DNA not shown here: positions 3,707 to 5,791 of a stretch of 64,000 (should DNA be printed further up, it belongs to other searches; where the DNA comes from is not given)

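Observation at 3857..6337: IMPase-family phosphatase fused to ADP-ribosylglycohydrolase, divergent from a multi-zinc-ribbon protein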

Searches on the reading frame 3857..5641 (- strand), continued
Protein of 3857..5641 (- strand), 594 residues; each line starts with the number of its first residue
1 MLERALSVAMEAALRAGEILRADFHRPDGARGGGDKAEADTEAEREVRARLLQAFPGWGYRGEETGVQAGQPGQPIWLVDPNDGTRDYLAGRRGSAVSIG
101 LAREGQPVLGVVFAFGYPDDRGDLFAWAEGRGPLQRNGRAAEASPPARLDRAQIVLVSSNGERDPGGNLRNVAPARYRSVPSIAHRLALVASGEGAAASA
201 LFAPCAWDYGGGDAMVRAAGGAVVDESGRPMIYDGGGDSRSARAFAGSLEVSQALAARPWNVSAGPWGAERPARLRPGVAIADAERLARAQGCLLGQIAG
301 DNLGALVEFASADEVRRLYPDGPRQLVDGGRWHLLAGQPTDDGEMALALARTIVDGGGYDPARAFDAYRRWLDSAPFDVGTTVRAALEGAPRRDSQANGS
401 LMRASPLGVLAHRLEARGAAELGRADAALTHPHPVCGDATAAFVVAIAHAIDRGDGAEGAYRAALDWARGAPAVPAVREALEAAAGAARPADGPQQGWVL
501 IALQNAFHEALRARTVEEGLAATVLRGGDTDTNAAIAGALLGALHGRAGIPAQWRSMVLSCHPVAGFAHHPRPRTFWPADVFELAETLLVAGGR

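Call 64: search_protein_families(library=pfam, proteins=[P0149, P0152, P0159, P0166, P0174, P0177, P0185, P0187, P0193, P0269], max_evalue=0.01)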
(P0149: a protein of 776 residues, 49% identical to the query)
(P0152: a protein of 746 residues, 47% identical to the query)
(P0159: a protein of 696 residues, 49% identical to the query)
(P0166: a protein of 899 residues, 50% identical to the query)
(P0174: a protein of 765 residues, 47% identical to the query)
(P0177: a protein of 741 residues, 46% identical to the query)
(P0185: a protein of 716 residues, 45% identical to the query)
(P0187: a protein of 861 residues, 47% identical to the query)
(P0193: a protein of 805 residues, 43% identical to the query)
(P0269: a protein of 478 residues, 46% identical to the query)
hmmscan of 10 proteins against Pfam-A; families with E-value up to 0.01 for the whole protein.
P0149 (776 aa): 2 families
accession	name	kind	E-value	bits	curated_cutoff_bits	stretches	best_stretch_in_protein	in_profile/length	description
PF03747.19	ADP_ribosyl_GH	-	6.7e-62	210.2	26.2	1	445-723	1-285/287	ADP-ribosylglycohydrolase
PF00459.30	Inositol_P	-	1.9e-31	110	27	1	155-387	7-250/271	Inositol monophosphatase family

P0152 (746 aa): 2 families
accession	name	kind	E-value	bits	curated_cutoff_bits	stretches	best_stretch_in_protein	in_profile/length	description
PF03747.19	ADP_ribosyl_GH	-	5.9e-61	207.1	26.2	1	421-700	1-286/287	ADP-ribosylglycohydrolase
PF00459.30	Inositol_P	-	9.4e-24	84.8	27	1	135-360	7-249/271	Inositol monophosphatase family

P0159 (696 aa): 2 families
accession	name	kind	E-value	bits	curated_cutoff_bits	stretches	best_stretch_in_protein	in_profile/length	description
PF03747.19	ADP_ribosyl_GH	-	9.8e-64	216.2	26.2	1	288-551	1-285/287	ADP-ribosylglycohydrolase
PF00459.30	Inositol_P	-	5.5e-26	92.1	27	1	16-235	8-244/271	Inositol monophosphatase family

P0166 (899 aa): 3 families
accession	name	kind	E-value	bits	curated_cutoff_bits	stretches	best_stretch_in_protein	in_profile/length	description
PF03747.19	ADP_ribosyl_GH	-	1.4e-62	212.4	26.2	1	262-538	1-285/287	ADP-ribosylglycohydrolase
PF20208.3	ARPP-1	-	8.1e-44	150.6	27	1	602-896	4-295/297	ARG and Rhodanese-Phosphatase-superfamily-associated Protein domain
PF00459.30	Inositol_P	-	4.7e-30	105.4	27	1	1-199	45-247/271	Inositol monophosphatase family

P0174 (765 aa): 2 families
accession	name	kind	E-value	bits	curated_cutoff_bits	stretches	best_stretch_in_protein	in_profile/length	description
PF03747.19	ADP_ribosyl_GH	-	3.3e-69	234.2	26.2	1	433-718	1-287/287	ADP-ribosylglycohydrolase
PF00459.30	Inositol_P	-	1.1e-28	101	27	1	143-373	5-249/271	Inositol monophosphatase family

P0177 (741 aa): 3 families
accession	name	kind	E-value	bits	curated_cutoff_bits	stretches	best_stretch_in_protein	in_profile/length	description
PF03747.19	ADP_ribosyl_GH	-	3e-64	217.9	26.2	1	293-563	1-287/287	ADP-ribosylglycohydrolase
PF00459.30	Inositol_P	-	3.6e-25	89.4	27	1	40-236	44-246/271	Inositol monophosphatase family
PF00293.34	NUDIX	-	1.2e-16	61.3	21.1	1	608-711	4-121/134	NUDIX domain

P0185 (716 aa): 2 families
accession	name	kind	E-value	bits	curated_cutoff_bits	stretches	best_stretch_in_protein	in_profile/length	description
PF03747.19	ADP_ribosyl_GH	-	3e-58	198.2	26.2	1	305-566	1-286/287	ADP-ribosylglycohydrolase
PF00459.30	Inositol_P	-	6.6e-34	118.1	27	1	6-241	2-246/271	Inositol monophosphatase family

P0187 (861 aa): 3 families
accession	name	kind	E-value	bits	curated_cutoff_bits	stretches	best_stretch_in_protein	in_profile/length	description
PF03747.19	ADP_ribosyl_GH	-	1.1e-59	202.9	26.2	1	303-583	1-286/287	ADP-ribosylglycohydrolase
PF00459.30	Inositol_P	-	4.7e-28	98.9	27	1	9-240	7-248/271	Inositol monophosphatase family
PF13205.12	Big_5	-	6.9e-05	24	23.6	1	648-748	6-104/105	Bacterial Ig-like domain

P0193 (805 aa): 2 families
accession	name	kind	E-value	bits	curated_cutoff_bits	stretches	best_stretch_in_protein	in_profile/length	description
PF03747.19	ADP_ribosyl_GH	-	2.4e-53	182.1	26.2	1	299-570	1-285/287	ADP-ribosylglycohydrolase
PF00459.30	Inositol_P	-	4.5e-35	121.9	27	1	15-251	6-254/271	Inositol monophosphatase family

P0269 (478 aa): 1 family
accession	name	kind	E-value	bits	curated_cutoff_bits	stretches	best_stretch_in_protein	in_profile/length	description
PF03747.19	ADP_ribosyl_GH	-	7.3e-58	196.9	26.2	1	13-272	1-285/287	ADP-ribosylglycohydrolase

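Call 67: search_protein_families(library=pfam, alignment_id=A5, max_evalue=0.0001)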
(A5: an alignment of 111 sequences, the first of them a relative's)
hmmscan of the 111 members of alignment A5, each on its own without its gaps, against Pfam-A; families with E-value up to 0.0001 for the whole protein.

A. member 1, L027:5977-6711:+ (244 aa): 1 family
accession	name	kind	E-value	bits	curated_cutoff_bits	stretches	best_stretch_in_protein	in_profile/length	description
PF03747.19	ADP_ribosyl_GH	-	1.9e-25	90.6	26.2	1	36-188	104-280/287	ADP-ribosylglycohydrolase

B. families by the number of members that match (of 111 scanned): 142 families (the first 25 are shown)
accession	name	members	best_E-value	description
PF13473.12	Cupredoxin_1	8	3.5e-11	Cupredoxin-like domain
PF00127.26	Copper-bind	8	4.7e-10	Copper binding proteins, plastocyanin/azurin family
PF01933.23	CofD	3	6.3e-115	2-phospho-L-lactate transferase CofD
PF07690.21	MFS_1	3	2.7e-52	Major Facilitator Superfamily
PF03668.21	RapZ-like_N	3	4.7e-52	RapZ-like N-terminal domain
PF22740.1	PapZ_C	3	1.7e-45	RapZ C-terminal domain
PF07238.19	PilZ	3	1.2e-07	PilZ domain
PF13561.12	adh_short_C2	2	2.6e-48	Enoyl-(Acyl carrier protein) reductase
PF03572.23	Peptidase_S41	2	5.7e-46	Peptidase family S41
PF00106.31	adh_short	2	1.7e-37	short chain dehydrogenase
PF00005.33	ABC_tran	2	4e-34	ABC transporter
PF03747.19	ADP_ribosyl_GH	2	1.9e-25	ADP-ribosylglycohydrolase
PF16267.10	DUF4920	2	2.4e-25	Domain of unknown function (DUF4920)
PF00596.27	Aldolase_II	2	3.7e-19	Class II Aldolase and Adducin N-terminal domain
PF04371.20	PAD_porph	2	3.1e-14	Porphyromonas-type peptidyl-arginine deiminase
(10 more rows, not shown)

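Call 69: find_encoding_contigs(protein=P0258, flank=6000, max_places=3)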
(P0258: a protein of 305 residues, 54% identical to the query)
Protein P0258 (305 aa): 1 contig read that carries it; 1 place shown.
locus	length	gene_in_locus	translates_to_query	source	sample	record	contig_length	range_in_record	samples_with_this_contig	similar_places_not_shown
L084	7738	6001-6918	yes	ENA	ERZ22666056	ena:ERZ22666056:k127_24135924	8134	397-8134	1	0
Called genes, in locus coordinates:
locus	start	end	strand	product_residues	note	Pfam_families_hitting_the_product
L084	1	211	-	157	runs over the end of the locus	-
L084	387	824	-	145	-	PF10604:Polyketide_cyc2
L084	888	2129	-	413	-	PF00890:FAD_binding_2 (weak), PF01266:DAO (faint), PF01494:FAD_binding_3 (faint), PF01593:Amino_oxidase, PF03486:HI0933_like (faint), PF07992:Pyr_redox_2 (weak), PF12831:FAD_oxidored (weak), PF13450:NAD_binding_8, +1 more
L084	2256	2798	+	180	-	PF03713:DUF305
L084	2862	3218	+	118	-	PF01326:PPDK_N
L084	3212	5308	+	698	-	PF01326:PPDK_N, PF27448:Rph_4th, PF00391:PEP-utilizers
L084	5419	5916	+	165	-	PF16859:TetR_C_11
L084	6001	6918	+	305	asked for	PF03747:ADP_ribosyl_GH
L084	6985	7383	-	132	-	-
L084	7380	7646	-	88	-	-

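Call 70: find_encoding_contigs(protein=P0266, flank=6000, max_places=3)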
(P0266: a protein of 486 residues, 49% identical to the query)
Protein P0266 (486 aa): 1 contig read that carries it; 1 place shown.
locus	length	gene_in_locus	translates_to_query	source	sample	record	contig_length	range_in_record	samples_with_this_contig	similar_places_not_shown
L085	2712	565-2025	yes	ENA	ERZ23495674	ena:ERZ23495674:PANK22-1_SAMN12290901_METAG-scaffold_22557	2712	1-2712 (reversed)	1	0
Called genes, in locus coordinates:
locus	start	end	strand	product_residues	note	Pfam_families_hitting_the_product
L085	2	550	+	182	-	?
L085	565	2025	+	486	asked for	PF03747:ADP_ribosyl_GH, PF22784:PTP-SAK, PF22741:PTP-NADK, PF22785:Tc-R-P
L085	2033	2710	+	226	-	?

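Call 71: find_encoding_contigs(protein=P0252, flank=6000, max_places=3)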
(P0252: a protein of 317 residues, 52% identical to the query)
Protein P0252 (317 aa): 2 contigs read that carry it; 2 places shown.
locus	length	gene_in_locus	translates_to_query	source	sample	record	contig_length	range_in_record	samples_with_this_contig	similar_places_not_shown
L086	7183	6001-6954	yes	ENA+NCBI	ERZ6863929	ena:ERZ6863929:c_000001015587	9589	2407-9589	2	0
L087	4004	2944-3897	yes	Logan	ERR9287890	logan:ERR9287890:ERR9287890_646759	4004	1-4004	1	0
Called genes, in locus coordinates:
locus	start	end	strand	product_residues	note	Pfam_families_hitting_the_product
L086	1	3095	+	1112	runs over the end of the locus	PF18731:HEPN_Swt1, PF04465:DUF499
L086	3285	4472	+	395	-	-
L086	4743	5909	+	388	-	PF13173:AAA_14, PF13635:DUF4143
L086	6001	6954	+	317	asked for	PF03747:ADP_ribosyl_GH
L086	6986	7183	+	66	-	?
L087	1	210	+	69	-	?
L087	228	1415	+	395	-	-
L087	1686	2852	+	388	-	PF13173:AAA_14, PF13635:DUF4143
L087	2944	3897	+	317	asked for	PF03747:ADP_ribosyl_GH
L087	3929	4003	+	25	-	?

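Call 72: find_encoding_contigs(protein=P0138, flank=6000, max_places=3)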
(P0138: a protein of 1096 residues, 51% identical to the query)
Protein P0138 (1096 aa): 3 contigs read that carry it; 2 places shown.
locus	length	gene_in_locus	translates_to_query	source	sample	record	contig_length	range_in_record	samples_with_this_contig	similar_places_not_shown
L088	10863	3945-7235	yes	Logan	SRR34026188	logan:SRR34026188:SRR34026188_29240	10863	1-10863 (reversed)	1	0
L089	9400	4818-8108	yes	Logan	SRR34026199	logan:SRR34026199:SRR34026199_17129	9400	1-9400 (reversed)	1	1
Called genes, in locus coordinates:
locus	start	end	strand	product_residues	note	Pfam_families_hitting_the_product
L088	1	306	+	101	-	?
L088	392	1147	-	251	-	PF02557:VanY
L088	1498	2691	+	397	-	-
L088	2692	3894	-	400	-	PF02163:Peptidase_M50, PF00571:CBS (faint)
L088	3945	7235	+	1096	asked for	PF13289:SIR2_2, PF00459:Inositol_P, PF03747:ADP_ribosyl_GH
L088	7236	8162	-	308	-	PF02628:COX15-CtaA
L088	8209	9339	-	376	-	PF02771:Acyl-CoA_dh_N, PF02770:Acyl-CoA_dh_M, PF00441:Acyl-CoA_dh_1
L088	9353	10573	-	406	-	PF02771:Acyl-CoA_dh_N, PF02770:Acyl-CoA_dh_M, PF00441:Acyl-CoA_dh_1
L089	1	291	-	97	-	?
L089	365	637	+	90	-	PF00126:HTH_1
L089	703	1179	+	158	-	PF03737:RraA-like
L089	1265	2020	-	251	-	PF02557:VanY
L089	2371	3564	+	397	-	-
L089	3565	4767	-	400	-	PF02163:Peptidase_M50, PF00571:CBS (faint)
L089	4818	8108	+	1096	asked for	PF13289:SIR2_2, PF00459:Inositol_P, PF03747:ADP_ribosyl_GH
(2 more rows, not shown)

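Call 75: search_dna_similar(query=window:3857-5641:-, collection=phages, mode=protein, max_rows=10)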
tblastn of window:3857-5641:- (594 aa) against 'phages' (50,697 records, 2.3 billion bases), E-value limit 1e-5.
Records with a match: 29; places in all: 29; records where one place covers at least 80% of the query: 0.
Best place of each record, by identity: <60% 29.
By first word of the organism name: Streptomyces 9; Erwinia 4; Salmonella 4; Bacteriophage 3; Acinetobacter 2; Bacillus 2; Serratia 2; uncultured 1; Xanthomonas 1; Klebsiella 1.
By host as written in the record: Streptomyces griseus ATCC 10137 8; - 6; Bacillus megaterium str. ATCC 43725 2; Erwinia amylovora SNUABM_01 2; Serratia marcescens UCC2017 2; Salmonella enterica subsp. enterica serovar Typhi 2; Streptomyces scabiei RL-34 1; Erwinia amylovora 1; and 5 more.
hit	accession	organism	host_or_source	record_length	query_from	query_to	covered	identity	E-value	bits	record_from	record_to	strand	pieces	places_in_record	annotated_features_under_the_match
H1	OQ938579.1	Streptomyces phage Bogota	Streptomyces griseus ATCC 10137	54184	274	558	48%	35.3%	4e-10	69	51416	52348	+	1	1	77: hydrolase | 76: hypothetical protein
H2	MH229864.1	Streptomyces phage UNTPL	Streptomyces griseus ATCC 10137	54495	274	558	48%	35.3%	4e-10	69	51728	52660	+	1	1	77: hydrolase | 76: hypothetical protein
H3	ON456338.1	Streptomyces phage Stuff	Streptomyces griseus ATCC 10137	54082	284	558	46%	35.6%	2e-9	67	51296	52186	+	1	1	76: hydrolase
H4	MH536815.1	Streptomyces phage Crosby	Streptomyces griseus ATCC 10137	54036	284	558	46%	35.6%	2e-8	63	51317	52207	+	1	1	78: hydrolase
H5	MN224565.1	Streptomyces phage Intolerant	Streptomyces griseus ATCC 10137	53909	284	558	46%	35.3%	5e-7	59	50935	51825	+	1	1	73: hydrolase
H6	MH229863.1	Streptomyces phage JackieB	Streptomyces griseus ATCC 10137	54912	271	532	44%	32.7%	2e-8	64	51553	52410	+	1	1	76: hydrolase | 75: hypothetical protein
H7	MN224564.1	Streptomyces phage Araceli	Streptomyces griseus ATCC 10137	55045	271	532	44%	32.3%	2e-8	63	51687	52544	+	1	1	75: hydrolase | 74: hypothetical protein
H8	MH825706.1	Streptomyces phage Microdon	Streptomyces scabiei RL-34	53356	284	532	42%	33.1%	6e-7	59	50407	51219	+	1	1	74: hydrolase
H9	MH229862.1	Streptomyces phage Henoccus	Streptomyces griseus ATCC 10137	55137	285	532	42%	32.0%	2e-8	64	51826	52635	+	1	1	76: hypothetical protein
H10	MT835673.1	Bacteriophage sp.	human fecal samples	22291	1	249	42%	28.4%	1e-7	61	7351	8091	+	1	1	record has no annotation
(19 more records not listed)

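Call 76: search_dna_similar(query=window:3857-5641:-, collection=plasmids, mode=protein, max_rows=15)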
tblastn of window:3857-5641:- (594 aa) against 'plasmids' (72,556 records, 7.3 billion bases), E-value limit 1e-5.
Records with a match: 595; places in all: 821; records where one place covers at least 80% of the query: 4.
Best place of each record, by identity: <60% 595.
By first word of the organism name: Rhizobium 145; Agrobacterium 129; Sinorhizobium 83; Pantoea 19; Streptomyces 13; Leisingera 12; Ensifer 11; Pseudomonas 9; Shinella 9; Neorhizobium 8; and 95 more.
By predicted mobility (MOB-suite, as given by PLSDB): non-mobilizable 359; conjugative 160; mobilizable 76.
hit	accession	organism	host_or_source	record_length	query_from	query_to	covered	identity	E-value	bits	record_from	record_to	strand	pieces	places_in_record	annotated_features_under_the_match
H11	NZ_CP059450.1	Azospirillum brasilense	Prokaryotes,soil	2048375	2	592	99%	49.0%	1e-107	363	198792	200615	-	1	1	none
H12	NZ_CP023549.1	Rhodobacter sp. CZR27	cell culture,paddy soil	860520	12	580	96%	49.0%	3e-109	367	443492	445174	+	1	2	inositol monophosphatase family protein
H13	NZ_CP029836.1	Azospirillum ramasamyi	single cell,Cow dung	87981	19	592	97%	48.1%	6e-116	387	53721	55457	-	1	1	inositol monophosphatase family protein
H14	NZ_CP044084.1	Pseudomonas luteola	Homo sapiens,clinical isolate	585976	1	590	99%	41.8%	2e-95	327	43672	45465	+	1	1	inositol monophosphatase family protein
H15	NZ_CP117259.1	Rhizobium tumorigenes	Rubus sp.,pure bacterial culture,Aerial ...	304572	288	589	51%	47.0%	1e-61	229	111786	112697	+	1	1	ADP-ribosylglycohydrolase family protein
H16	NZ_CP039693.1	Agrobacterium larrymoorei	-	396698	276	589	53%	43.4%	4e-61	227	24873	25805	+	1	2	ADP-ribosylglycohydrolase family protein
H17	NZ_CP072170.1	Agrobacterium larrymoorei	Ficus benjamina,cell culture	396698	276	589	53%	43.4%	4e-61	227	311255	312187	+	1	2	ADP-ribosylglycohydrolase family protein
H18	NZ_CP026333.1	Pseudomonas sp. XWY-1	cell culture,Rice Fields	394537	6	260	43%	44.0%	8e-45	178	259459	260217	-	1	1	inositol monophosphatase family protein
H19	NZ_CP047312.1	Pseudomonas putida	whole organism,soil sample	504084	6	260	43%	44.0%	8e-45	178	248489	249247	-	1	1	inositol monophosphatase family protein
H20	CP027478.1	Pseudomonas koreensis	Cultured bacterium isolated from ...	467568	2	265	44%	40.1%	2e-40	165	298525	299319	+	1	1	inositol monophosphatase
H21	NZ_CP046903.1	Stutzerimonas stutzeri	cell culture,particulate matter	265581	1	261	44%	40.4%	1e-32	142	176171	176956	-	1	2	inositol monophosphatase family protein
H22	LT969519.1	Pseudomonas aeruginosa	-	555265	9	261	43%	40.9%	3e-35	150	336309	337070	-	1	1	suhB_1: Inositol-1-monophosphatase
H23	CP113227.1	Pseudomonadaceae bacterium T75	Pig,fecal sample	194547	6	261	43%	38.8%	4e-34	146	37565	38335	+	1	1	inositol monophosphatase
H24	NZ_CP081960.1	Halobaculum magnesiiphilum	cell culture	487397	287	558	46%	35.5%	3e-22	109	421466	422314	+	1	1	ADP-ribosylglycohydrolase family protein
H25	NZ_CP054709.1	Halarchaeum sp. CBA1220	solar salt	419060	248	558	52%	30.9%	3e-17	94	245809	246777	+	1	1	ADP-ribosylglycohydrolase family protein | hypothetical protein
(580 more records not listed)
